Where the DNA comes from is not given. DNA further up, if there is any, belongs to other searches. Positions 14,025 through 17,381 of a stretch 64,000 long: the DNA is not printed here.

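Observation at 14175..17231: PHA-synthase-like alpha/beta hydrolase (Ser in place of the catalytic Cys) fused to a FATP-type acyl-CoA synthetase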

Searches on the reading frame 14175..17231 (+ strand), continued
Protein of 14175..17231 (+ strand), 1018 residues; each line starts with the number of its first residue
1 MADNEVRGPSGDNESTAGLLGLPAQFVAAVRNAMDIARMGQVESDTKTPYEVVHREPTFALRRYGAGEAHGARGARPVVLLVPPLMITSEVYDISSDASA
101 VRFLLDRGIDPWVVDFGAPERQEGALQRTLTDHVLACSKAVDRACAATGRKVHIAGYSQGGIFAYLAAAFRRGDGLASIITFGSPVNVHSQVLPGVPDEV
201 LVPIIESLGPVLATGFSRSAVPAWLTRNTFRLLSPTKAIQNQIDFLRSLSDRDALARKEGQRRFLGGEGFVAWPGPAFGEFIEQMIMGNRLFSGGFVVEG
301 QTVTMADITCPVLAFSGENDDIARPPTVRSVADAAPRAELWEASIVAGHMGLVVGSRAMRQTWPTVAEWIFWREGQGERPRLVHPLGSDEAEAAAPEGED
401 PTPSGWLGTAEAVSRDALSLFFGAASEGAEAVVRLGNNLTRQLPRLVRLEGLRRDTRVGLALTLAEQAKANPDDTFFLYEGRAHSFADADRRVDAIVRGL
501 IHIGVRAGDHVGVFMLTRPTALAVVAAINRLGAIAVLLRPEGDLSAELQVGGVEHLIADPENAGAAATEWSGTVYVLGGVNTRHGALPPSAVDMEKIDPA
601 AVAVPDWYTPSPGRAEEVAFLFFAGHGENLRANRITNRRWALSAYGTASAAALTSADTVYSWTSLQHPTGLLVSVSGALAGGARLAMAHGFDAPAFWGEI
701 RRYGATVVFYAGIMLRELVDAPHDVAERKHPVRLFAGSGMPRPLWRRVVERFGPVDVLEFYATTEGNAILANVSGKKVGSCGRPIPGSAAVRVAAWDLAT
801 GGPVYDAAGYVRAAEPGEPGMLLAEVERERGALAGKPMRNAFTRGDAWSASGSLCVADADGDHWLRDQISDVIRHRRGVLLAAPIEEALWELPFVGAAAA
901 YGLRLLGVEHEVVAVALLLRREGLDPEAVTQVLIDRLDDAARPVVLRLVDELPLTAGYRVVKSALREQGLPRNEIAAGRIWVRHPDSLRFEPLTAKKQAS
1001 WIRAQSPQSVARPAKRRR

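Call 77: find_homologous_proteins(query=P0207, max_evalue=1e-50)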
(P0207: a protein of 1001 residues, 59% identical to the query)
Query P0207 (1001 aa): 4513 proteins with E <= 1e-50 among 8000 candidates; the best 120 are listed.
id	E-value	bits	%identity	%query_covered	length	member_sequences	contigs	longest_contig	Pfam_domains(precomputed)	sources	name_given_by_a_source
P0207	0.0e+0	2266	100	100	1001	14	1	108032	PF00501.35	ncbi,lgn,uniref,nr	ncbi:acyl-CoA synthetase [Mycobacterium europaeum]|uniref:AMP-binding protein n=1 Tax=Mycobacterium 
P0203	0.0e+0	1988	90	98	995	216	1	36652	PF00501.35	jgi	jgi:putative long chain acyl-CoA synthase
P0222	0.0e+0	1985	89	99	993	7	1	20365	PF00501.35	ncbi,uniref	ncbi:MAG: AMP-binding protein [Mycobacterium sp.]|uniref:AMP-binding protein n=1 Tax=Mycobacterium s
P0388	0.0e+0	1983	90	98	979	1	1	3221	PF00501.35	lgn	-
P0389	0.0e+0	1982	90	98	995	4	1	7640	PF00501.35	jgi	jgi:putative long chain acyl-CoA synthase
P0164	0.0e+0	1977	89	98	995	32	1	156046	PF00501.35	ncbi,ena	-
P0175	0.0e+0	1976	89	98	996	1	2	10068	PF00501.35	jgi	jgi:putative long chain acyl-CoA synthase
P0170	0.0e+0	1976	90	98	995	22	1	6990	PF00501.35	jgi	jgi:putative long chain acyl-CoA synthase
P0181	0.0e+0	1975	89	98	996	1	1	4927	PF00501.35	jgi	jgi:putative long chain acyl-CoA synthase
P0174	0.0e+0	1974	89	98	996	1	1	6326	PF00501.35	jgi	jgi:putative long chain acyl-CoA synthase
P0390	0.0e+0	1973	88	99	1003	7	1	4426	PF00501.35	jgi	jgi:putative long chain acyl-CoA synthase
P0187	0.0e+0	1970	89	98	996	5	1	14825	PF00501.35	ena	-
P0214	0.0e+0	1970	88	99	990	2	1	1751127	PF00501.35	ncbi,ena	-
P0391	0.0e+0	1968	89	98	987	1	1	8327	PF00501.35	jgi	jgi:putative long chain acyl-CoA synthase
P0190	0.0e+0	1967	88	99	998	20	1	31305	PF00501.35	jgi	-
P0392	0.0e+0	1966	89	98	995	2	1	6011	PF00501.35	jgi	jgi:putative long chain acyl-CoA synthase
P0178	0.0e+0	1965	88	99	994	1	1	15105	PF00501.35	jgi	jgi:putative long chain acyl-CoA synthase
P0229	0.0e+0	1961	89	99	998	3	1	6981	PF00501.35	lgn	-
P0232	0.0e+0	1960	89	98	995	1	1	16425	PF00501.35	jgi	jgi:putative long chain acyl-CoA synthase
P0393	0.0e+0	1960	89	99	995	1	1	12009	PF00501.35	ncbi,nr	ncbi:MAG: putative long chain acyl-CoA synthase [Mycobacterium sp.]|nr:putative long chain acyl-CoA 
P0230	0.0e+0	1960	89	98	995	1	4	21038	PF00501.35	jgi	jgi:putative long chain acyl-CoA synthase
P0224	0.0e+0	1958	90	97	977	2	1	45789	PF00501.35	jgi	jgi:putative long chain acyl-CoA synthase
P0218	0.0e+0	1957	89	97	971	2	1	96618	PF00501.35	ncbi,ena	-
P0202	0.0e+0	1956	89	98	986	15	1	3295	PF00501.35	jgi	jgi:putative long chain acyl-CoA synthase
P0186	0.0e+0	1954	89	98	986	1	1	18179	PF00501.35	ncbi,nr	ncbi:MAG TPA: AMP-binding protein [Mycobacterium sp.]|nr:AMP-binding protein [Mycobacterium sp.]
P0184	0.0e+0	1952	89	98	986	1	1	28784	PF00501.35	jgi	-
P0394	0.0e+0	1952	89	98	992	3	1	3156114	PF00501.35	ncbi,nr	ncbi:AMP-binding protein [Mycobacterium seoulense]|nr:AMP-binding protein [Mycobacterium seoulense]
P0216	0.0e+0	1951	88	98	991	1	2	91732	PF00501.35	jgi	jgi:putative long chain acyl-CoA synthase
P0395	0.0e+0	1950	89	98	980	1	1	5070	PF00501.35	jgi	-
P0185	0.0e+0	1949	89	97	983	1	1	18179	PF00501.35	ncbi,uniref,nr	ncbi:AMP-binding protein [Mycobacterium sp.]|uniref:AMP-binding protein n=1 Tax=Mycobacterium sp. Ta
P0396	0.0e+0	1949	89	98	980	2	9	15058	PF00501.35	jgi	-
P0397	0.0e+0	1948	88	98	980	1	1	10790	PF00501.35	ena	-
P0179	0.0e+0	1948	89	98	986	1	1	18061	PF00501.35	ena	-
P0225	0.0e+0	1945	88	98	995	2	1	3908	PF00501.35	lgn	-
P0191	0.0e+0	1945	89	97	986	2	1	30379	PF00501.35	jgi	jgi:putative long chain acyl-CoA synthase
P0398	0.0e+0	1944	88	98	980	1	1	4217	PF00501.35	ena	-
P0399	0.0e+0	1944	88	98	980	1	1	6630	PF00501.35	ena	-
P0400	0.0e+0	1944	88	97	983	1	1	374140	PF00501.35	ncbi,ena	-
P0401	0.0e+0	1942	87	98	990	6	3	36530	PF00501.35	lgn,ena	-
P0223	0.0e+0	1941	87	98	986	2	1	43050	PF00501.35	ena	-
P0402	0.0e+0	1940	88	98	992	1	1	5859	PF00501.35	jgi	jgi:putative long chain acyl-CoA synthase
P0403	0.0e+0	1939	88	98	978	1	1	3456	PF00501.35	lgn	-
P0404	0.0e+0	1939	88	98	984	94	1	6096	PF00501.35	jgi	jgi:putative long chain acyl-CoA synthase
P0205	0.0e+0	1930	87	98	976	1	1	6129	PF00501.35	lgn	-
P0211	0.0e+0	1928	88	98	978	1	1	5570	PF00501.35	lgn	-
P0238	0.0e+0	1927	87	98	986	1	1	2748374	PF00501.35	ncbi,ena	-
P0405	0.0e+0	1924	89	96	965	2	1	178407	PF00501.35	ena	-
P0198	0.0e+0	1923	88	98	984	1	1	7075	PF00501.35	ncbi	ncbi:MAG: AMP-binding protein [Mycobacterium sp.]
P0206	0.0e+0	1922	87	97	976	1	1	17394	PF00501.35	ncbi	ncbi:MAG TPA: AMP-binding protein [Mycobacterium sp.]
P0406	0.0e+0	1918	88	97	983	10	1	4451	PF00501.35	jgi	jgi:putative long chain acyl-CoA synthase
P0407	0.0e+0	1914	87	97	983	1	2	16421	PF00501.35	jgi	jgi:putative long chain acyl-CoA synthase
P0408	0.0e+0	1911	87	98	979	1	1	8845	PF00501.35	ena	-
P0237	0.0e+0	1909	87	98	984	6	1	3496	PF00501.35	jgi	-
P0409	0.0e+0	1908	88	96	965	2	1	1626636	PF00501.35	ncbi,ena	-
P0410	0.0e+0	1902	88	96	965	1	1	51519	PF00501.35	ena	-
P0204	0.0e+0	1901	86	98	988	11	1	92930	PF00501.35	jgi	-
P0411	0.0e+0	1896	88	96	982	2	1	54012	PF00501.35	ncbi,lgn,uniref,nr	ncbi:AMP-binding protein [Mycobacterium simiae]|uniref:AMP-binding protein n=2 Tax=Mycobacterium sim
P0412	0.0e+0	1888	85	98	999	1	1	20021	PF00501.35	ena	-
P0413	0.0e+0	1876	85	98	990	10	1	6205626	PF00501.35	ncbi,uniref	ncbi:AMP-binding protein [Mycobacterium sp. HUMS_1102779]|uniref:AMP-binding protein n=1 Tax=Mycobac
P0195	0.0e+0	1875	85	98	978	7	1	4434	PF00501.35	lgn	-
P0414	0.0e+0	1872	90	93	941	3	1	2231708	PF00501.35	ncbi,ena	-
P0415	0.0e+0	1849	84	98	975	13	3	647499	PF00501.35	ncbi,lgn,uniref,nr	ncbi:AMP-binding protein [Mycolicibacter arupensis]|uniref:Acyl-CoA synthetase n=1 Tax=Mycolicibacte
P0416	0.0e+0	1845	88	94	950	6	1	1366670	PF00501.35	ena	-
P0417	0.0e+0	1840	88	94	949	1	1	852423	PF00501.35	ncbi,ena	-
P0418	0.0e+0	1838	84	97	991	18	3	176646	PF00501.35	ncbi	ncbi:AMP-binding protein [Mycobacterium sp. ML4]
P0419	0.0e+0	1834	87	93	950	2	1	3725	PF00501.35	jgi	jgi:putative long chain acyl-CoA synthase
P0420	0.0e+0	1827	85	97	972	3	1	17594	PF00501.35,PF00561.27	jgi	jgi:putative long chain acyl-CoA synthase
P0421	0.0e+0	1819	84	96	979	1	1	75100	PF00501.35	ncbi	-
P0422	0.0e+0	1786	82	97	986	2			PF00501.35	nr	nr:AMP-binding protein [Mycobacterium gordonae]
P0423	0.0e+0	1779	81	97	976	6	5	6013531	PF00501.35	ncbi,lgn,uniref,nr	ncbi:AMP-binding protein [Mycobacterium kubicae]|uniref:AMP-binding protein n=2 Tax=Mycobacterium ku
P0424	0.0e+0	1771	80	98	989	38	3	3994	PF00501.35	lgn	-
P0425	0.0e+0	1758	80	97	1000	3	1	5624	PF00501.35,PF00561.27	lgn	-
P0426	0.0e+0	1724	78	98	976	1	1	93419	PF00501.35,PF00561.27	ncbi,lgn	-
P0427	0.0e+0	1707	78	97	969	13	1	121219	PF00501.35,PF13193.13,PF00561.27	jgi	-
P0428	0.0e+0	1690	81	93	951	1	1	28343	PF00501.35,PF00561.27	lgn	-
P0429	0.0e+0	1682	76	98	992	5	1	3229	PF00501.35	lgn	-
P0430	0.0e+0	1676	81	93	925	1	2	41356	PF00501.35,PF00561.27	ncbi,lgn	-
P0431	0.0e+0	1676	84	88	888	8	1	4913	PF00501.35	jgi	jgi:putative long chain acyl-CoA synthase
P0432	0.0e+0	1656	89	84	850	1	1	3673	PF00501.35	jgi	jgi:putative long chain acyl-CoA synthase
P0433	0.0e+0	1620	75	96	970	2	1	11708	PF00501.35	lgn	-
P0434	0.0e+0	1570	75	93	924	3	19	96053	PF12697.14,PF00501.35,PF00561.27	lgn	-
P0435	0.0e+0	1468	90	74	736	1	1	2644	PF00501.35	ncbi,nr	ncbi:MAG: putative long chain acyl-CoA synthase, partial [Mycobacterium sp.]|nr:putative long chain 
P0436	0.0e+0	1464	89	74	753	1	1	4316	PF00501.35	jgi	jgi:putative long chain acyl-CoA synthase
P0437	0.0e+0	1453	88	74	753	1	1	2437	PF00501.35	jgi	jgi:putative long chain acyl-CoA synthase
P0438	0.0e+0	1399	88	72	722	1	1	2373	PF00501.35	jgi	-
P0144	0.0e+0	1383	63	97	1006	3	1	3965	PF00501.35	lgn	-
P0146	0.0e+0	1379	63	97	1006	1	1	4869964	PF00501.35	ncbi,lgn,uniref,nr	ncbi:acyl-CoA synthetase [Rhodococcus sp. SGAir0479]|uniref:acyl-CoA synthetase n=1 Tax=Rhodococcus 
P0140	0.0e+0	1374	62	97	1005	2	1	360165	PF00501.35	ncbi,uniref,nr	ncbi:AMP-binding protein [Rhodococcus sp. D2-41]|uniref:AMP-binding protein n=1 Tax=Speluncibacter j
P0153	0.0e+0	1369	62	97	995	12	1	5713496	PF00501.35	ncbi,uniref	ncbi:acyl-CoA synthetase [Rhodococcus sp. W8901]|uniref:acyl-CoA synthetase n=1 Tax=Rhodococcus sp. 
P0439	0.0e+0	1367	86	73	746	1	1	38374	PF00501.35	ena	-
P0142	0.0e+0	1366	61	97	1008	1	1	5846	PF00501.35,PF00561.27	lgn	-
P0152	0.0e+0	1365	62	97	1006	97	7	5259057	PF00501.35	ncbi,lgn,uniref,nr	ncbi:acyl-CoA synthetase [Prescottella equi]|uniref:Long-chain-fatty-acid--CoA ligase n=1 Tax=Presco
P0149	0.0e+0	1364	62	97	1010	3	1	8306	PF00501.35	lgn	-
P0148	0.0e+0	1362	61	97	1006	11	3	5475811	PF00501.35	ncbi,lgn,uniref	ncbi:acyl-CoA synthetase [Prescottella soli]|uniref:Acyl-CoA synthetase n=2 Tax=Prescottella soli Ta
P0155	0.0e+0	1359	62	97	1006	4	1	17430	PF00501.35,PF00561.27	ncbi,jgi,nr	ncbi:MAG: acyl-CoA synthetase [Nocardiaceae bacterium]|nr:acyl-CoA synthetase [Nocardiaceae bacteriu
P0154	0.0e+0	1356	62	97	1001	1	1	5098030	PF00501.35,PF00561.27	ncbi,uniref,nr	ncbi:acyl-CoA synthetase [Rhodococcus sp. ABRD24]|uniref:acyl-CoA synthetase n=1 Tax=Rhodococcus sp.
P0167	0.0e+0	1352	62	97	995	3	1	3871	PF00501.35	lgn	-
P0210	0.0e+0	1351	62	97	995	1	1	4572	PF00501.35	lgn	-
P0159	0.0e+0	1341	61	97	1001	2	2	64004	PF00501.35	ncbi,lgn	ncbi:acyl-CoA synthetase [Prescottella defluvii]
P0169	0.0e+0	1340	60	97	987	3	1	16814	PF00501.35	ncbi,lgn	-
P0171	0.0e+0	1340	61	97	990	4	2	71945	PF00501.35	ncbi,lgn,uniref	ncbi:acyl-CoA synthetase [Antrihabitans sp. NCIMB 15449]|uniref:Acyl-CoA synthetase n=1 Tax=Antrihab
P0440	0.0e+0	1340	85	71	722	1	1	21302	PF00501.35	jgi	jgi:putative long chain acyl-CoA synthase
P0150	0.0e+0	1339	61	97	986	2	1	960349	PF00501.35,PF00561.27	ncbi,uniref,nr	ncbi:acyl-CoA synthetase [Rhodococcus xishaensis]|uniref:Acyl-CoA synthetase n=1 Tax=Rhodococcus xis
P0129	0.0e+0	1332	61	97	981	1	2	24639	PF00501.35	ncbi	ncbi:MAG: AMP-binding protein [Haloechinothrix sp.]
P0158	0.0e+0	1328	60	97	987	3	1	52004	PF00501.35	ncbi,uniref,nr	ncbi:acyl-CoA synthetase [Prescottella subtropica]|uniref:acyl-CoA synthetase n=1 Tax=Prescottella s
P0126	0.0e+0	1327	60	97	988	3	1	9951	PF00501.35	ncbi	ncbi:MAG: AMP-binding protein [Pseudonocardiaceae bacterium]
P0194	0.0e+0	1326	60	97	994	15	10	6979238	PF00501.35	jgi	jgi:putative long chain acyl-CoA synthase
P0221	0.0e+0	1325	60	97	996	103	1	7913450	PF00501.35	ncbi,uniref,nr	ncbi:acyl-CoA synthetase [Rhodococcus opacus]|uniref:acyl-CoA synthetase n=1 Tax=Rhodococcus opacus 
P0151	0.0e+0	1322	61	97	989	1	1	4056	PF00501.35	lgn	-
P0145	0.0e+0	1322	61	97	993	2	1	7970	PF00501.35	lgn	-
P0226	0.0e+0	1322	60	97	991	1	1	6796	PF00501.35,PF00561.27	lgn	-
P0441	0.0e+0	1318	60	97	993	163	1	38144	PF00501.35,PF00561.27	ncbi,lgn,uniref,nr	ncbi:AMP-binding protein [Rhodococcus erythropolis]|uniref:acyl-CoA synthetase n=1 Tax=Rhodococcus e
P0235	0.0e+0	1313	60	96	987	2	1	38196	PF00501.35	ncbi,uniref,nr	ncbi:acyl-CoA synthetase [Rhodococcus marinonascens]|uniref:acyl-CoA synthetase n=1 Tax=Rhodococcus 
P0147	0.0e+0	1309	60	97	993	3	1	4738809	PF12697.14,PF00501.35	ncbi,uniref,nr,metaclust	ncbi:AMP-binding protein [Hoyosella subflava]|uniref:Possible long-chain acyl-CoA synthase n=1 Tax=H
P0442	0.0e+0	1306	65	90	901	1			PF00501.35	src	-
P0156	0.0e+0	1306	60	97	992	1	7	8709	PF12697.14,PF00501.35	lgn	-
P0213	0.0e+0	1305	59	97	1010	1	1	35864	PF00501.35,PF00561.27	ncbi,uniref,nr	ncbi:acyl-CoA synthetase [Rhodococcus chondri]|uniref:Acyl-CoA synthetase n=1 Tax=Rhodococcus chondr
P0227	0.0e+0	1304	58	99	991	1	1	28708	PF00501.35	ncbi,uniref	ncbi:AMP-binding protein [Rhodococcus sp. NPDC059234]|uniref:AMP-binding protein n=1 Tax=Rhodococcus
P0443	0.0e+0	1304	60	97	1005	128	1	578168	PF00501.35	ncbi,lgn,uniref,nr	ncbi:alpha/beta fold hydrolase [Rhodococcus sp. IEGM 1354]|uniref:AMP-binding protein n=1 Tax=Rhodoc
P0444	0.0e+0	1304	60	97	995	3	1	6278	PF00501.35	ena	-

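Call 78: list_cluster_members(proteins=[P0412, P0424, P0425, P0426, P0429, P0433, P0421, P0430, P0427, P0434])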
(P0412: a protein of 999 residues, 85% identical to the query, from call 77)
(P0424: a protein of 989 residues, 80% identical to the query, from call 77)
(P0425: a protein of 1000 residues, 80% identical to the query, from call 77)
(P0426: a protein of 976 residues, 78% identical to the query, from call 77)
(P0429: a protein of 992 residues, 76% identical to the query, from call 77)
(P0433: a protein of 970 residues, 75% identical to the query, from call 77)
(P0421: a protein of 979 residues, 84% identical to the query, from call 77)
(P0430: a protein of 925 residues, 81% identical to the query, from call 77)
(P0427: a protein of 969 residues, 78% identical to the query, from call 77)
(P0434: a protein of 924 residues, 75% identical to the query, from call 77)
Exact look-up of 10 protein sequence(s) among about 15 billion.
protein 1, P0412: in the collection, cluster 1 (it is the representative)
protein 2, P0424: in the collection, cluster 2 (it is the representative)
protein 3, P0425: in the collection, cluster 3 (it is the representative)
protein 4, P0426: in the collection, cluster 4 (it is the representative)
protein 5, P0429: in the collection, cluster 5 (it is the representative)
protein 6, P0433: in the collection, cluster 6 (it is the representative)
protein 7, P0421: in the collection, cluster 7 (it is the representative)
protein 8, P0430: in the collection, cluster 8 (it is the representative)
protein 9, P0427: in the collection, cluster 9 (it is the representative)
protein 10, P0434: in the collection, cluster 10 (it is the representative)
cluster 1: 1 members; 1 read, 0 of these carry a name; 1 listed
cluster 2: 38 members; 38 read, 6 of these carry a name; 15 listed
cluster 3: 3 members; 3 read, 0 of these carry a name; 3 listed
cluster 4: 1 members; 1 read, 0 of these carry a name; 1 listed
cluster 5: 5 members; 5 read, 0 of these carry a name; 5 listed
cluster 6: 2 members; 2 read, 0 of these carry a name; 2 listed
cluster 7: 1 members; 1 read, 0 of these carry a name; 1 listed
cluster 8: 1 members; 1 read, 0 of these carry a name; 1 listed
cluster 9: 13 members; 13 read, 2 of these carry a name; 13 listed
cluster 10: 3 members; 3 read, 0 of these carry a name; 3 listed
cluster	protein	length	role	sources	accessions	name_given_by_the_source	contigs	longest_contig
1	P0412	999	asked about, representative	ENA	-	-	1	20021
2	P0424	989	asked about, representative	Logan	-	-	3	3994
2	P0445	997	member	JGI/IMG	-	putative long chain acyl-CoA synthase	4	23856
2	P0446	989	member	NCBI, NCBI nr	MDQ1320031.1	MAG: putative long chain acyl-CoA synthase [Actinomycetota bacterium] | putative long chain acyl-CoA synthase [Actinomycetota bacterium]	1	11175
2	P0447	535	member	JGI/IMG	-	putative long chain acyl-CoA synthase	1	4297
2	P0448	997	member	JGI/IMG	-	putative long chain acyl-CoA synthase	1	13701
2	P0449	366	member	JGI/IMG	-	putative long chain acyl-CoA synthase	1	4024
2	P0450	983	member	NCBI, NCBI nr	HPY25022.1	MAG TPA: AMP-binding protein [Mycobacterium sp.] | AMP-binding protein [Mycobacterium sp.]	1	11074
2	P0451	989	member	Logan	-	-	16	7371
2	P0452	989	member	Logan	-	-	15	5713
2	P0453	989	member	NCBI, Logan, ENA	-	-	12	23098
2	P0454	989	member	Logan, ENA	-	-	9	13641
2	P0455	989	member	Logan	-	-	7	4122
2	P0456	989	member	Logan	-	-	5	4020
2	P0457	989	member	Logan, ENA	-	-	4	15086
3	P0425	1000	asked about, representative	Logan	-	-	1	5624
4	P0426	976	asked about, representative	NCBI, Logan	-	-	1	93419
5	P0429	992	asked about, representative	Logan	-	-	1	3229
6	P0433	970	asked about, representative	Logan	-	-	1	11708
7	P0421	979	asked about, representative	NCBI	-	-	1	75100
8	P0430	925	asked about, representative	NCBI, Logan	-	-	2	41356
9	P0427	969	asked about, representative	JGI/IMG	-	-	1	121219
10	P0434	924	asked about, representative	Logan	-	-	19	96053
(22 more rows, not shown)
